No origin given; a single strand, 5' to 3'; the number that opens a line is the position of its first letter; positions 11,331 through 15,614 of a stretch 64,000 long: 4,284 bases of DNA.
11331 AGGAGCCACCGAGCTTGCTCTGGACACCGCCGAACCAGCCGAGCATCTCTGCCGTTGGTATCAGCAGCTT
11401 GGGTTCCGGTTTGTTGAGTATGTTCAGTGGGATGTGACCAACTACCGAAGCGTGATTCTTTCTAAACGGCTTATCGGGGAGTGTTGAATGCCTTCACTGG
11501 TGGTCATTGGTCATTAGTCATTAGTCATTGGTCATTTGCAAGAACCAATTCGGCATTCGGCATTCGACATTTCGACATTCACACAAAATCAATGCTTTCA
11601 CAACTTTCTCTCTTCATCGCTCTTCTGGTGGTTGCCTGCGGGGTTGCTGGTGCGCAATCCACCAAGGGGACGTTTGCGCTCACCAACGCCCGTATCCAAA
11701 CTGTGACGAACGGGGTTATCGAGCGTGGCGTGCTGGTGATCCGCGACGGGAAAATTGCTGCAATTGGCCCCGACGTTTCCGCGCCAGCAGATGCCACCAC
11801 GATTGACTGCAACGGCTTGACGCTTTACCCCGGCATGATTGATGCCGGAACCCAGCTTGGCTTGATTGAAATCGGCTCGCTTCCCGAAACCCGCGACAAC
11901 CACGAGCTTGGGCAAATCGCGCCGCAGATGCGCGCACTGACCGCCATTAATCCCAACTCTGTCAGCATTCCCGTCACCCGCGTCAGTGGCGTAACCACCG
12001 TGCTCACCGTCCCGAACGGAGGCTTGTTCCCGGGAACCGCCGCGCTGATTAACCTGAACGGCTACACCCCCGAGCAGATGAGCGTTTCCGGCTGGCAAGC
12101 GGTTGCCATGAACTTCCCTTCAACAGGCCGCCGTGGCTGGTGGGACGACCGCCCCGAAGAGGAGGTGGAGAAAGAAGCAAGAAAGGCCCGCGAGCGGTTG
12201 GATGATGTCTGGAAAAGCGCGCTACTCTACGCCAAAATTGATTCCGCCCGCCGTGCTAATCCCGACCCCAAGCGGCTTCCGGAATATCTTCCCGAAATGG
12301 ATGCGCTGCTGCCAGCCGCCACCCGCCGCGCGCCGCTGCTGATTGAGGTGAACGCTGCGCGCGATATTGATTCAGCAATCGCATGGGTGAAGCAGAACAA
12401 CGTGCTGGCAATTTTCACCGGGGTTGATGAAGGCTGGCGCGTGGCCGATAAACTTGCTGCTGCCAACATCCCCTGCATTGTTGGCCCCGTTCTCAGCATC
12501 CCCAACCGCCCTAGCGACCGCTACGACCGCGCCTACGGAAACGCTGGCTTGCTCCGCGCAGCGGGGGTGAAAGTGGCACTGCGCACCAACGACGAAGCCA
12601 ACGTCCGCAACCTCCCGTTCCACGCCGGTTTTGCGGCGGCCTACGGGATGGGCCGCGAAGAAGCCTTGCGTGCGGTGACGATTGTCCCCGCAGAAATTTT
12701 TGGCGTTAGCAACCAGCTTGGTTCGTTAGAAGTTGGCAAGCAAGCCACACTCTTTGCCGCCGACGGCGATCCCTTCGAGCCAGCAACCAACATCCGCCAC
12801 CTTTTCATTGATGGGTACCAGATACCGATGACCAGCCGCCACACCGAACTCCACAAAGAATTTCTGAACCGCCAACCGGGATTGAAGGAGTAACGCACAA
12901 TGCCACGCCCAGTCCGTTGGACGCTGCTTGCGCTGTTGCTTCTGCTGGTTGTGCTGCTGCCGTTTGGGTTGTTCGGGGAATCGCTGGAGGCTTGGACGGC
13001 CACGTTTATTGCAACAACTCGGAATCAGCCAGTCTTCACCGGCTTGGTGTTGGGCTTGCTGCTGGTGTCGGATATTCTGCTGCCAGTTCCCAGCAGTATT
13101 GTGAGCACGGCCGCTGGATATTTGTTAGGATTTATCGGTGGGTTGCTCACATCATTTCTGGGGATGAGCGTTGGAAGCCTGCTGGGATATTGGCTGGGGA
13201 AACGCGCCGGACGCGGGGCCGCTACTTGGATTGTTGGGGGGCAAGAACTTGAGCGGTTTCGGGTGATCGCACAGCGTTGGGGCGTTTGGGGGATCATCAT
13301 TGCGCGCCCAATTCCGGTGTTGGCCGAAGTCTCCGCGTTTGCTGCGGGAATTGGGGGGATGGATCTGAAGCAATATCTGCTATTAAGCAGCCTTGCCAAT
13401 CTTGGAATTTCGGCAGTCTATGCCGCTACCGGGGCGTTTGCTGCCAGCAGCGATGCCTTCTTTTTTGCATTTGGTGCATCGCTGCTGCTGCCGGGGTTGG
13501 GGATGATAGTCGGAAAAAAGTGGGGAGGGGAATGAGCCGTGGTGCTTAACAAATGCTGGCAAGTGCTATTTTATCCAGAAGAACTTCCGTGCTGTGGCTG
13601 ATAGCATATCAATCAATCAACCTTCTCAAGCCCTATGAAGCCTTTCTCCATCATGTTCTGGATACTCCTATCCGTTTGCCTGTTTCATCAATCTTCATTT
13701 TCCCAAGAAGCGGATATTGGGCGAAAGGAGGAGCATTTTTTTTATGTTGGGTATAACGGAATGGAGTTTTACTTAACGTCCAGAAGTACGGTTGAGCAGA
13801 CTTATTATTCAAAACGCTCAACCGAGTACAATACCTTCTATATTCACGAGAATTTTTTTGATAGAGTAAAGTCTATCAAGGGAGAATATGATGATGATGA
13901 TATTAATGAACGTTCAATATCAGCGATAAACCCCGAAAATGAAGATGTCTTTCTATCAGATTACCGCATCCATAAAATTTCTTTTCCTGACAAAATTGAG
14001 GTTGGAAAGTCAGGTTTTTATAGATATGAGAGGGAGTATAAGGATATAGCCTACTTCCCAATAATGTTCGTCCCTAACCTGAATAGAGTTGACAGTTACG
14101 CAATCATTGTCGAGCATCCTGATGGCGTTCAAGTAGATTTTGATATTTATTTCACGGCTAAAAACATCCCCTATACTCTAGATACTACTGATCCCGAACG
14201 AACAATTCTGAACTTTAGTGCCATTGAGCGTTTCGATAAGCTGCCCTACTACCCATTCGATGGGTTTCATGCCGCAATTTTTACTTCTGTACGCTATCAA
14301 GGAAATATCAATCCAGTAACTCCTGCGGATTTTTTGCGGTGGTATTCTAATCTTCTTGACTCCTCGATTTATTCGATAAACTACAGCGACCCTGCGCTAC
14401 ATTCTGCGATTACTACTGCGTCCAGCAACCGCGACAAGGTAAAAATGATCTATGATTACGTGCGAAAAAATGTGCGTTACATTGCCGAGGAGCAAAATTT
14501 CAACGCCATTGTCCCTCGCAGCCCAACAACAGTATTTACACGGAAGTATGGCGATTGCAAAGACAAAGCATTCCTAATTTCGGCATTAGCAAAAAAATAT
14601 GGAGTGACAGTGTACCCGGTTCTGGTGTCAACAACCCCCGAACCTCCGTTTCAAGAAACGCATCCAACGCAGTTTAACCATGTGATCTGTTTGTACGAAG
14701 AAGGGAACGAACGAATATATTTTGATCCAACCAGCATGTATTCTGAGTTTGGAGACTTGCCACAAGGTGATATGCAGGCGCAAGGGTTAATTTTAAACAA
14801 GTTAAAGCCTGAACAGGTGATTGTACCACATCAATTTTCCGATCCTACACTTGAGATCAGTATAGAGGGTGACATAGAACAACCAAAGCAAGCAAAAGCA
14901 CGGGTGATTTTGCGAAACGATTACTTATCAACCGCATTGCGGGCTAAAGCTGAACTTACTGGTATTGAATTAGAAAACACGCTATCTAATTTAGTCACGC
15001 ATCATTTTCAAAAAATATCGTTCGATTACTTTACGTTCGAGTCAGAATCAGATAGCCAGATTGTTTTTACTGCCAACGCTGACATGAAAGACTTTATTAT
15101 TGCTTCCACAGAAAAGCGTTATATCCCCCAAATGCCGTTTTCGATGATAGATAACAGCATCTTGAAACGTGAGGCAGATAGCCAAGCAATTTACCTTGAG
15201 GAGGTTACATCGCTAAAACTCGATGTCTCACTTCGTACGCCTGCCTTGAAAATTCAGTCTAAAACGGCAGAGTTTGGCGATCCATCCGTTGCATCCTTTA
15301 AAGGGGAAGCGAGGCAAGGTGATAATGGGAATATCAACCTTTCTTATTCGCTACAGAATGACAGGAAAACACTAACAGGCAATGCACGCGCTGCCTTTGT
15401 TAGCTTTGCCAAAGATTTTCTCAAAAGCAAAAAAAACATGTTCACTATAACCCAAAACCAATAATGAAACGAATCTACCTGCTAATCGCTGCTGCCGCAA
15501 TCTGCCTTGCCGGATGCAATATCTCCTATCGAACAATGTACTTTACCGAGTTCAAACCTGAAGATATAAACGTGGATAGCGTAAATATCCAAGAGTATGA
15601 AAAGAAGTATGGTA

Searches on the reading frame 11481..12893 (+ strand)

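Call 38: search_protein_families(library=pfam, proteins=[window:11481-12893:+], max_evalue=0.00001)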
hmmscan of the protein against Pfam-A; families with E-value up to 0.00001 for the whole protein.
window:11481-12893:+ (470 aa): 2 families
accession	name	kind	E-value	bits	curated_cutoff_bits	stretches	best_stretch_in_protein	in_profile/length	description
PF01979.26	Amidohydro_1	-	1.1e-09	38.5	25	1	357-444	238-341/345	Amidohydrolase family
PF07969.17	Amidohydro_3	-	1.5e-06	28.4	29.7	0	391-433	408-450/472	Amidohydrolase family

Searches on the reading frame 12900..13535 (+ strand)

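Call 38: search_protein_families(library=pfam, proteins=[window:12900-13535:+], max_evalue=0.00001)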
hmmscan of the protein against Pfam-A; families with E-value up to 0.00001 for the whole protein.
window:12900-13535:+ (211 aa): 1 family
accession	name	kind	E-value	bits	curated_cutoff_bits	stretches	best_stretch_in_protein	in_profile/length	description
PF09335.16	VTT_dom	-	1.1e-17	65.1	33.9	1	63-179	1-122/123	VTT domain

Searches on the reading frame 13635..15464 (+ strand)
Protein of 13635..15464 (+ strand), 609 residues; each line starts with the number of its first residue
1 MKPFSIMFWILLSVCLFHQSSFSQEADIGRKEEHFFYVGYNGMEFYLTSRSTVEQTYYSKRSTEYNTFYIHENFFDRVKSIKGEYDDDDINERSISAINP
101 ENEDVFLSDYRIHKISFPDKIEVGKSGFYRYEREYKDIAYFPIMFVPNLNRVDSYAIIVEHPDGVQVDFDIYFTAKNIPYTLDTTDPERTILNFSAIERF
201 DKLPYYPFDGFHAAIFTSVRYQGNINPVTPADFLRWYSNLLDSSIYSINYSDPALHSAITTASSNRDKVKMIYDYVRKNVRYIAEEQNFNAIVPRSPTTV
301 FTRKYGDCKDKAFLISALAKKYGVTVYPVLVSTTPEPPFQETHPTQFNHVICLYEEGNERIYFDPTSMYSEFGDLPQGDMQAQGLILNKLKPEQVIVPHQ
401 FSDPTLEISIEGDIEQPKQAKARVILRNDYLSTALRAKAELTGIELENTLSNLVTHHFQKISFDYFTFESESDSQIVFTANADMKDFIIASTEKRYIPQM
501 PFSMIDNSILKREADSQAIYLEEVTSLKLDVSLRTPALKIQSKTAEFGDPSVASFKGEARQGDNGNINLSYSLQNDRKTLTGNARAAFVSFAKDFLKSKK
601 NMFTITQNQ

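Call 38: search_protein_families(library=pfam, proteins=[window:13635-15464:+], max_evalue=0.00001)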
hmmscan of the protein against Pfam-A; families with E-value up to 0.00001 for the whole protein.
window:13635-15464:+ (609 aa): 1 family
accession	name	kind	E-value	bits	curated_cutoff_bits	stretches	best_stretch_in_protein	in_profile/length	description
PF01841.26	Transglut_core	-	3.7e-07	30.8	23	1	259-326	7-72/108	Transglutaminase-like superfamily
